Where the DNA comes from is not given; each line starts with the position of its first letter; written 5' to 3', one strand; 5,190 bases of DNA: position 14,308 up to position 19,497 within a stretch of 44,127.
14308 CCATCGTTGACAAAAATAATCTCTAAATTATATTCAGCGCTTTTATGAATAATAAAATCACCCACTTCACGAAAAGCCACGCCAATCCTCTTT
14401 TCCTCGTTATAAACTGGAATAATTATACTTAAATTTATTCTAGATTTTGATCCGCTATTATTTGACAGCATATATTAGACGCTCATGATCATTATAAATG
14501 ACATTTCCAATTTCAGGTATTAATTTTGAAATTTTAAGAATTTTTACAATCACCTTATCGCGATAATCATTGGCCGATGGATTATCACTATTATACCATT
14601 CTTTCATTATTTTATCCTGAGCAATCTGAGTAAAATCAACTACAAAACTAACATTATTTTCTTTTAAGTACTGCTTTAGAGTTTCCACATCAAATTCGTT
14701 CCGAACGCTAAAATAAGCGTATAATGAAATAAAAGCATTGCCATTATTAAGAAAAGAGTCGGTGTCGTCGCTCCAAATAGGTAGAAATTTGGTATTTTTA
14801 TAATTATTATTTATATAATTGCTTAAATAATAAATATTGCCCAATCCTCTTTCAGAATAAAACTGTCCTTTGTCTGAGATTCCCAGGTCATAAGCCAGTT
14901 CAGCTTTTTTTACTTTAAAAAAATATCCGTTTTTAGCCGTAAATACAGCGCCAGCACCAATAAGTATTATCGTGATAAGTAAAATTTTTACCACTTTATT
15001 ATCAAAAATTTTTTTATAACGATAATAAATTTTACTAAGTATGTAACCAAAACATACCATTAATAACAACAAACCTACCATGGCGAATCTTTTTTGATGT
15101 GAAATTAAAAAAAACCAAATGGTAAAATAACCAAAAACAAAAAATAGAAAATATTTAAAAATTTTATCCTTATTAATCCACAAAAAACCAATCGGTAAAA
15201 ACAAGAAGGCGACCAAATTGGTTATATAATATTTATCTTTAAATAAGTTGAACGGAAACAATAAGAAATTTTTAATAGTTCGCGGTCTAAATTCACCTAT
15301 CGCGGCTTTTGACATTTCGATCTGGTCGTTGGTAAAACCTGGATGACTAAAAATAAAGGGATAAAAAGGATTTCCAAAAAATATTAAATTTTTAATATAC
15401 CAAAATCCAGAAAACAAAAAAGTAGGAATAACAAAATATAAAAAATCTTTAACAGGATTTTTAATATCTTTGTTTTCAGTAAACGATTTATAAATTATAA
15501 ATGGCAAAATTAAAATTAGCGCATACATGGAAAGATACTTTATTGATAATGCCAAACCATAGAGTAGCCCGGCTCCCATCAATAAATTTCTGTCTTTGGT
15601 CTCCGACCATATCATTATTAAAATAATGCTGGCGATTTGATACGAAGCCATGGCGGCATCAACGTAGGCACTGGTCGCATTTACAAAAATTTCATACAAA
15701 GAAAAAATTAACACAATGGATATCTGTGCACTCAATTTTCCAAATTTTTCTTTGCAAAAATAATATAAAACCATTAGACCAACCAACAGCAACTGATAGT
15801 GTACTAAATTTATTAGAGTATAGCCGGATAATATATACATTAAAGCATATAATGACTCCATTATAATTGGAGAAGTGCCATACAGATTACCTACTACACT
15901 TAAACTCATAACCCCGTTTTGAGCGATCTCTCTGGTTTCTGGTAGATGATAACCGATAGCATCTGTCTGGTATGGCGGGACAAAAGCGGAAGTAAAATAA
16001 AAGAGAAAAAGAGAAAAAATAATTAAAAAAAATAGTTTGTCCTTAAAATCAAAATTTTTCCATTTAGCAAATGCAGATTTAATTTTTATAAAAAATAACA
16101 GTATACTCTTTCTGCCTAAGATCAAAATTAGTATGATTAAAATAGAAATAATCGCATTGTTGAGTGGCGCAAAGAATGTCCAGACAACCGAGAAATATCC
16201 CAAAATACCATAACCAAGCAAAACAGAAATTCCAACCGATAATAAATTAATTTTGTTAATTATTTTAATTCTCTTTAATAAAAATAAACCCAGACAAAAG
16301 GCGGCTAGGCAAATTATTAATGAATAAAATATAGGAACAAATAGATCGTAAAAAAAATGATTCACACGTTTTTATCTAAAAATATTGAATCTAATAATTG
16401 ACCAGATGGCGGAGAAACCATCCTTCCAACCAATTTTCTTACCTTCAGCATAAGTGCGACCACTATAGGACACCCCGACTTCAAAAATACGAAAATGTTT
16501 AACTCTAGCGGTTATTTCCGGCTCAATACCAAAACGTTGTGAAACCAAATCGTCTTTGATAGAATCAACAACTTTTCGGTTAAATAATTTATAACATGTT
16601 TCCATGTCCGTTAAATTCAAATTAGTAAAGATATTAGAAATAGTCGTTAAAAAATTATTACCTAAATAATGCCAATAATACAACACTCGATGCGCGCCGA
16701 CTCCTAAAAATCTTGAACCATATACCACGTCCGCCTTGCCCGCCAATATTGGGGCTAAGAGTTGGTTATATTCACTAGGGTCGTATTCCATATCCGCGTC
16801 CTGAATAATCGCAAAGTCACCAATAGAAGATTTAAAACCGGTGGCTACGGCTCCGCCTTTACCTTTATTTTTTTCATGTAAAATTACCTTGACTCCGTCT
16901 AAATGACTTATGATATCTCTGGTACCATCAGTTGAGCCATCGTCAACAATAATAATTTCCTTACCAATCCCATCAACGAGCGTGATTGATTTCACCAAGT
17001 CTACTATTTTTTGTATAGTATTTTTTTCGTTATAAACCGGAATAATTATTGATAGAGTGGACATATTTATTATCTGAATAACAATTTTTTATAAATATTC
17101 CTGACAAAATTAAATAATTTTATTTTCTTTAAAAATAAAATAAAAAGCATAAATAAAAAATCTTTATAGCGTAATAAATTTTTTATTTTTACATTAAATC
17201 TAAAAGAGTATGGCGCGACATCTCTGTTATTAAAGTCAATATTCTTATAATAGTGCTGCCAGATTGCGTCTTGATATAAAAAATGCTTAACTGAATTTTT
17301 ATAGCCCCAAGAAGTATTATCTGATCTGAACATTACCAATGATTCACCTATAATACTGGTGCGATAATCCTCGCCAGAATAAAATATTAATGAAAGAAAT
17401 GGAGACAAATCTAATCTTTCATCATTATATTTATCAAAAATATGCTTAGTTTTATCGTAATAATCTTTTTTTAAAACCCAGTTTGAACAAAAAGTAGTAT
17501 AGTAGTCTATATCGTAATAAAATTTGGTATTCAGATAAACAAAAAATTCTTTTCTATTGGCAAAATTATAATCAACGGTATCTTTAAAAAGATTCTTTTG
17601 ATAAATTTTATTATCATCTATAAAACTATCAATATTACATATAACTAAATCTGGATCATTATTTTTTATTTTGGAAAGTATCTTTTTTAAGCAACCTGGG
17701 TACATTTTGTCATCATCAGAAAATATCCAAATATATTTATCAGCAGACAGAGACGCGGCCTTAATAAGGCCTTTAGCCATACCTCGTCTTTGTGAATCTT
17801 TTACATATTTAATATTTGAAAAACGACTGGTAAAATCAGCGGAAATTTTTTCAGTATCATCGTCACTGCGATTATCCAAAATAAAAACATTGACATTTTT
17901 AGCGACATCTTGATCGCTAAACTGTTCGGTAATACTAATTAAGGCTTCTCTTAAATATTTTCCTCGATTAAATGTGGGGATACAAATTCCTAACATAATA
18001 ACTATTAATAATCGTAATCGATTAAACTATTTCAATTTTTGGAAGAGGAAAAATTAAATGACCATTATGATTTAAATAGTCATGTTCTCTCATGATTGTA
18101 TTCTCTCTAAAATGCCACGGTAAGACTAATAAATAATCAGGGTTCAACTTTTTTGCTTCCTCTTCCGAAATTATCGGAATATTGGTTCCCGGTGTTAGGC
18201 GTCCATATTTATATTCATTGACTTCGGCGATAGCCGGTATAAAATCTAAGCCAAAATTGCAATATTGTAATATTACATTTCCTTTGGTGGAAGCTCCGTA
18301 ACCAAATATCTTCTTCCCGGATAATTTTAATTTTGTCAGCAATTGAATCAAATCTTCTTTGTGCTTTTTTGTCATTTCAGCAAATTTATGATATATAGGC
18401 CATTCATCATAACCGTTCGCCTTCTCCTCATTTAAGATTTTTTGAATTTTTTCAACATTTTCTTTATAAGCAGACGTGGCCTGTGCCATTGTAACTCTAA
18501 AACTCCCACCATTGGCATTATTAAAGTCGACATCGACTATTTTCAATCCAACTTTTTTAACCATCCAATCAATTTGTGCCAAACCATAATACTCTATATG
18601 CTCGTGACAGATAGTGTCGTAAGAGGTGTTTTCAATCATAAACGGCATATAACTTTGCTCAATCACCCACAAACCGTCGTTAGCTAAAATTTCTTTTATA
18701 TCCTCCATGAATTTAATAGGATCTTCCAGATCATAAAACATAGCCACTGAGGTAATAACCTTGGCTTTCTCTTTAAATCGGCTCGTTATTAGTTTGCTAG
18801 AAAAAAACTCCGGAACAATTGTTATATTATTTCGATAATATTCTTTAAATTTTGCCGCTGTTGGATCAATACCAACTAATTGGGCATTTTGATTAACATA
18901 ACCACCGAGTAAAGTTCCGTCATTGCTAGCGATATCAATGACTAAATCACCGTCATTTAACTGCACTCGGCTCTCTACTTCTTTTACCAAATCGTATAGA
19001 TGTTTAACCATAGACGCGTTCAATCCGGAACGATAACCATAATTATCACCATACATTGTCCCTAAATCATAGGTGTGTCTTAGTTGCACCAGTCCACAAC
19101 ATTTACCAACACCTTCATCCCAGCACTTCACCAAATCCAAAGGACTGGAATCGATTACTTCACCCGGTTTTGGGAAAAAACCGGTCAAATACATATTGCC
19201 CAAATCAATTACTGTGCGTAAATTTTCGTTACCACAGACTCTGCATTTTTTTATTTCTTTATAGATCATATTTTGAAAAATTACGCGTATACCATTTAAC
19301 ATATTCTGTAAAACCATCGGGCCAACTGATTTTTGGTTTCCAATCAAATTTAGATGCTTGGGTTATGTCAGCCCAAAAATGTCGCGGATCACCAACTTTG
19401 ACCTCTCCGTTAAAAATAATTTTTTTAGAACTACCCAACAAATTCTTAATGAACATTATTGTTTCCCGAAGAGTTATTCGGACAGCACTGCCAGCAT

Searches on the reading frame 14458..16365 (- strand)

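Call 8: search_protein_families(library=pfam, proteins=[window:14458-16365:-], max_evalue=0.0001)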
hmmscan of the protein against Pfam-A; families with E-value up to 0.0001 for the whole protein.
window:14458-16365:- (635 aa): 1 family
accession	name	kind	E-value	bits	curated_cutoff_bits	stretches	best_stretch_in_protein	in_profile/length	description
PF13231.12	PMT_2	-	4e-05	24.3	26.1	1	185-319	24-155/160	Dolichyl-phosphate-mannose-protein mannosyltransferase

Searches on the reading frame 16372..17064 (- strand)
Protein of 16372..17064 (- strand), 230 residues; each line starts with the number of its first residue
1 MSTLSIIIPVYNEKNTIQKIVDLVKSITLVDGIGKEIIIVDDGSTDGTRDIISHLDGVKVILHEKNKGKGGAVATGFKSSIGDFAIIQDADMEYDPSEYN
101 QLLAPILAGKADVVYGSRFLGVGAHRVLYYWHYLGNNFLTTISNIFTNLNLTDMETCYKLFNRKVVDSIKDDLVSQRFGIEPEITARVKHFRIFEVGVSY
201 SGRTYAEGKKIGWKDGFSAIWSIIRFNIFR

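Call 6: search_protein_families(library=pfam, proteins=[window:16372-17064:-], max_evalue=0.001)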
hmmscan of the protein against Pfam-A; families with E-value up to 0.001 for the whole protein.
window:16372-17064:- (230 aa): 4 families
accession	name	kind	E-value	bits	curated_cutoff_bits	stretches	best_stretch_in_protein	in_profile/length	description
PF00535.33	Glycos_transf_2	-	5.8e-34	117.9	23.3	1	5-168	1-166/168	Glycosyl transferase family 2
PF10111.15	Glyco_tranf_2_2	-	9.9e-05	22.4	27.3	1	5-102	1-102/276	Glycosyltransferase like family 2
PF13704.12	Glyco_tranf_2_4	-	0.00083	20.2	27.5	0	12-68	2-53/98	Glycosyl transferase family 2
PF13641.12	Glyco_tranf_2_3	-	0.00094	19.7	27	0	4-120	3-125/230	Glycosyltransferase like family 2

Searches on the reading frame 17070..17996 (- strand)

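Call 6: search_protein_families(library=pfam, proteins=[window:17070-17996:-], max_evalue=0.001)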
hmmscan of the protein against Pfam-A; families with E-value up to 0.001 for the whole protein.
window:17070-17996:- (308 aa): 2 families
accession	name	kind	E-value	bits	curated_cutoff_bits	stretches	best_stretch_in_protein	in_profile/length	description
PF00535.33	Glycos_transf_2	-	3.9e-26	92.4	23.3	1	4-175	2-159/168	Glycosyl transferase family 2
PF13641.12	Glyco_tranf_2_3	-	0.00015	22.3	27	1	4-110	5-111/230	Glycosyltransferase like family 2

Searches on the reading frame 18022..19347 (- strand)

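Call 6: search_protein_families(library=pfam, proteins=[window:18022-19347:-], max_evalue=0.001)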
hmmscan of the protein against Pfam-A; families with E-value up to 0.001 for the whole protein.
window:18022-19347:- (441 aa): 3 families
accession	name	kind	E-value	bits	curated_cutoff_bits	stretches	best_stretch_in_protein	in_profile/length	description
PF08484.17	Methyltransf_14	-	2.1e-49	167.8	23.5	1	278-436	2-160/160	C-methyltransferase C-terminal domain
PF08421.16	Methyltransf_13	-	5.8e-12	46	31.3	1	35-99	1-62/62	Putative zinc binding domain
PF13489.12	Methyltransf_23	-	1.4e-11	44.9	27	1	130-272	20-163/164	Methyltransferase domain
